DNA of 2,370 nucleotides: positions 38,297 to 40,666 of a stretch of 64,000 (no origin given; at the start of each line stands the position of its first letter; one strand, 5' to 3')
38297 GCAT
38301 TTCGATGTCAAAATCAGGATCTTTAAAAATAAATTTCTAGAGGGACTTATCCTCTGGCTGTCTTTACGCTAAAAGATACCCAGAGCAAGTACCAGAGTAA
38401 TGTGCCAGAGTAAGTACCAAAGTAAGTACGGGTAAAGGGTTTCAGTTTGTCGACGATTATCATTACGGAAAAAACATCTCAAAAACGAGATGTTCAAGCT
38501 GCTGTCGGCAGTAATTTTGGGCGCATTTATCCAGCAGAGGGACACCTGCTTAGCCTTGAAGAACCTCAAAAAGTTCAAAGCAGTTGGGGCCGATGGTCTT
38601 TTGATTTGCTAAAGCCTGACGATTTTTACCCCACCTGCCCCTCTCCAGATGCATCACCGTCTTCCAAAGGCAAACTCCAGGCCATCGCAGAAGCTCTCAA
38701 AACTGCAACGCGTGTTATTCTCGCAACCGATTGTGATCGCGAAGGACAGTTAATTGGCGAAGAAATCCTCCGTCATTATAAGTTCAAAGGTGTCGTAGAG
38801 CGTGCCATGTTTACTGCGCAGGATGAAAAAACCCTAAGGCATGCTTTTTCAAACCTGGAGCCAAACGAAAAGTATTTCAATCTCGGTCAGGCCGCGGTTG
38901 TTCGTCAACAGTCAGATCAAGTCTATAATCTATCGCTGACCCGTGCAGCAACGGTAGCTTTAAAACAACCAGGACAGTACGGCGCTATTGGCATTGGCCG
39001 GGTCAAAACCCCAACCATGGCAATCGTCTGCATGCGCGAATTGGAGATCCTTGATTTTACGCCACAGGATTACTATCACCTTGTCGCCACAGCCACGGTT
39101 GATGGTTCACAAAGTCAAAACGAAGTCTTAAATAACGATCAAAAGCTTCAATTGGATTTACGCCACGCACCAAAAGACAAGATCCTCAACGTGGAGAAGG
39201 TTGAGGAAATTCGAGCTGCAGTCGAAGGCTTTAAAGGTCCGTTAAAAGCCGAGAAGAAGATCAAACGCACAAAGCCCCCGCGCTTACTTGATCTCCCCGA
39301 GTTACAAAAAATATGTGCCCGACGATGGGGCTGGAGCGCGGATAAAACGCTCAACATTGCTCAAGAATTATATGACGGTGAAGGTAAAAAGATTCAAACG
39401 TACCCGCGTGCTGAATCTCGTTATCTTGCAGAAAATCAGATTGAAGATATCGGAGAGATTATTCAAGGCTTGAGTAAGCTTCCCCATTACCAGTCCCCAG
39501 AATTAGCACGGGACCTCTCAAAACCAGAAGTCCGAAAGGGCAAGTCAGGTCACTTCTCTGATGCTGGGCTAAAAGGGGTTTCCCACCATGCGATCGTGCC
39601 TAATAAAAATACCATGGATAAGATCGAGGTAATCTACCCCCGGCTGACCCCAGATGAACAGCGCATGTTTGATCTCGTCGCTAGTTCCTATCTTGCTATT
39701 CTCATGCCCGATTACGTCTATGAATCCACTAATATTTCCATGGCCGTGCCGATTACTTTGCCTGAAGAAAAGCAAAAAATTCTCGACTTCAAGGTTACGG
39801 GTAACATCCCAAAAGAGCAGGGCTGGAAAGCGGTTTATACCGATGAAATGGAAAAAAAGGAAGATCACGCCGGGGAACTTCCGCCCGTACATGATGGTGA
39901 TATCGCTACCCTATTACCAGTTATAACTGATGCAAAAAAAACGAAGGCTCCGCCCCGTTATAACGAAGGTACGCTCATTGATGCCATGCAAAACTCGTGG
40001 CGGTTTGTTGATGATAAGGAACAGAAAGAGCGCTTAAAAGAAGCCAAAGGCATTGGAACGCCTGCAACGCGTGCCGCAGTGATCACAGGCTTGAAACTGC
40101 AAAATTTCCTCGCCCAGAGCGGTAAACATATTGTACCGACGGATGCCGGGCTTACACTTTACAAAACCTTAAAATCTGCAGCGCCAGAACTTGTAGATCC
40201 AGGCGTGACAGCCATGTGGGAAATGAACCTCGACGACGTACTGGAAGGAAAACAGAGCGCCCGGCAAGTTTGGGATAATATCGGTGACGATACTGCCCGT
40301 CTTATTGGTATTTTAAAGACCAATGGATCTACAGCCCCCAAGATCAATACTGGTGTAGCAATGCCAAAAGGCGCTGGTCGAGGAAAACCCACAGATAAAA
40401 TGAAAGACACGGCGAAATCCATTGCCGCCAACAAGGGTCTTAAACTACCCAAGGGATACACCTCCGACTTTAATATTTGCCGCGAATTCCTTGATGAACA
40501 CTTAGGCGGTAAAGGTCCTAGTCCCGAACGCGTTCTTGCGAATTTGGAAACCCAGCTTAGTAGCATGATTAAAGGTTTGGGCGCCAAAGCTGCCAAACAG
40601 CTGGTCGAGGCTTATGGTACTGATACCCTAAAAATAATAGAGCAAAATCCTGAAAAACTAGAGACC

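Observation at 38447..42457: Topoisomerase III fused to a RecD2-like helicase domain in which every ATPase motif is degenerate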

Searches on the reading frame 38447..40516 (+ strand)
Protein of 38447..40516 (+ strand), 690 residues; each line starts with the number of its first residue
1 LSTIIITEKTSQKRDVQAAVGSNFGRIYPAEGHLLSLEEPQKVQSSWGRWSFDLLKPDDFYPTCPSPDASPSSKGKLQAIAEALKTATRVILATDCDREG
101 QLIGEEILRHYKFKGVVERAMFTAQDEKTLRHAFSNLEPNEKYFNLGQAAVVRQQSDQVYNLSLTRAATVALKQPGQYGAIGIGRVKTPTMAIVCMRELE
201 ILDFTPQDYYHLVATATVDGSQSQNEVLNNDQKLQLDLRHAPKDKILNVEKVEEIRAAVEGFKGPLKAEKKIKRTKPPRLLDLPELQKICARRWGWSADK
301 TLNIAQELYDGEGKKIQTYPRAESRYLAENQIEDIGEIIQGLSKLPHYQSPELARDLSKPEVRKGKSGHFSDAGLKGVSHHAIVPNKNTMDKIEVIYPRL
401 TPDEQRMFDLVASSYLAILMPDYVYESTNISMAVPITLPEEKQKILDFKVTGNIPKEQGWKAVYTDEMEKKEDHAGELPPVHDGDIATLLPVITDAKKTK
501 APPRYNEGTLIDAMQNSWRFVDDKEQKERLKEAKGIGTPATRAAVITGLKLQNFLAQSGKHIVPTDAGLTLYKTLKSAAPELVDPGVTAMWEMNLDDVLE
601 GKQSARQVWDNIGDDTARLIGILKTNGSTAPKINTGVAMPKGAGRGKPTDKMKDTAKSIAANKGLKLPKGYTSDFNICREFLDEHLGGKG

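Call 44: search_solved_structures(query=window:38447-40516:+, max_evalue=1e-10, show_alignments=1)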
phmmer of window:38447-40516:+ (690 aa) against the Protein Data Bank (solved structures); distinct sequences matched with E-value up to 1e-10: 26.
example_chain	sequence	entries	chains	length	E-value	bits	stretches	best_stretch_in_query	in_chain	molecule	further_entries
1d6m_A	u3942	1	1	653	3.3e-55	190.9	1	30-606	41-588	DNA TOPOISOMERASE III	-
2o19_A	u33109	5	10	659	3.3e-55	190.8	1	30-606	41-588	DNA topoisomerase 3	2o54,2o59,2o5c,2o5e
11fc_A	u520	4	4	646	3.7e-55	190.7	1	30-605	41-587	DNA topoisomerase 3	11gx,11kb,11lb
11yy_A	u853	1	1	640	4.2e-55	190.5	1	30-604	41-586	DNA topoisomerase 3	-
1i7d_A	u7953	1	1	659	1.2e-54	189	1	30-606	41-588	DNA TOPOISOMERASE III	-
2gai_A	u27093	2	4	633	7.2e-23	84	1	6-607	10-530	DNA topoisomerase I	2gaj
6pcm_A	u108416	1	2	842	6.7e-20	74.2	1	4-609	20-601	DNA topoisomerase 1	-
1ecl_A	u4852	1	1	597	9.3e-19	70.4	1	78-616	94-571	ESCHERICHIA COLI TOPOISOMERASE I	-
1mw8_X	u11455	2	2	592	1.5e-18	69.7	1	78-616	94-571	DNA Topoisomerase I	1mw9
1cy0_A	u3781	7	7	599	2.9e-18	68.7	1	78-615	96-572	DNA TOPOISOMERASE I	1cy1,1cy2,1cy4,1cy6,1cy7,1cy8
4rul_A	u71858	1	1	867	1.3e-17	66.6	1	78-616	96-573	DNA topoisomerase 1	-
3px7_A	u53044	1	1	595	1.4e-17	66.5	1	78-615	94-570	DNA topoisomerase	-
3pwt_A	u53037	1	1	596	1.4e-17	66.5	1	78-615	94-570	DNA topoisomerase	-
9gda_F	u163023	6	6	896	1.5e-17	66.5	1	78-616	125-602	DNA topoisomerase 1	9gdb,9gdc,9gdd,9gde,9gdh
6ozw_A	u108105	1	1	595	4.1e-17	65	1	77-611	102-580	DNA topoisomerase 1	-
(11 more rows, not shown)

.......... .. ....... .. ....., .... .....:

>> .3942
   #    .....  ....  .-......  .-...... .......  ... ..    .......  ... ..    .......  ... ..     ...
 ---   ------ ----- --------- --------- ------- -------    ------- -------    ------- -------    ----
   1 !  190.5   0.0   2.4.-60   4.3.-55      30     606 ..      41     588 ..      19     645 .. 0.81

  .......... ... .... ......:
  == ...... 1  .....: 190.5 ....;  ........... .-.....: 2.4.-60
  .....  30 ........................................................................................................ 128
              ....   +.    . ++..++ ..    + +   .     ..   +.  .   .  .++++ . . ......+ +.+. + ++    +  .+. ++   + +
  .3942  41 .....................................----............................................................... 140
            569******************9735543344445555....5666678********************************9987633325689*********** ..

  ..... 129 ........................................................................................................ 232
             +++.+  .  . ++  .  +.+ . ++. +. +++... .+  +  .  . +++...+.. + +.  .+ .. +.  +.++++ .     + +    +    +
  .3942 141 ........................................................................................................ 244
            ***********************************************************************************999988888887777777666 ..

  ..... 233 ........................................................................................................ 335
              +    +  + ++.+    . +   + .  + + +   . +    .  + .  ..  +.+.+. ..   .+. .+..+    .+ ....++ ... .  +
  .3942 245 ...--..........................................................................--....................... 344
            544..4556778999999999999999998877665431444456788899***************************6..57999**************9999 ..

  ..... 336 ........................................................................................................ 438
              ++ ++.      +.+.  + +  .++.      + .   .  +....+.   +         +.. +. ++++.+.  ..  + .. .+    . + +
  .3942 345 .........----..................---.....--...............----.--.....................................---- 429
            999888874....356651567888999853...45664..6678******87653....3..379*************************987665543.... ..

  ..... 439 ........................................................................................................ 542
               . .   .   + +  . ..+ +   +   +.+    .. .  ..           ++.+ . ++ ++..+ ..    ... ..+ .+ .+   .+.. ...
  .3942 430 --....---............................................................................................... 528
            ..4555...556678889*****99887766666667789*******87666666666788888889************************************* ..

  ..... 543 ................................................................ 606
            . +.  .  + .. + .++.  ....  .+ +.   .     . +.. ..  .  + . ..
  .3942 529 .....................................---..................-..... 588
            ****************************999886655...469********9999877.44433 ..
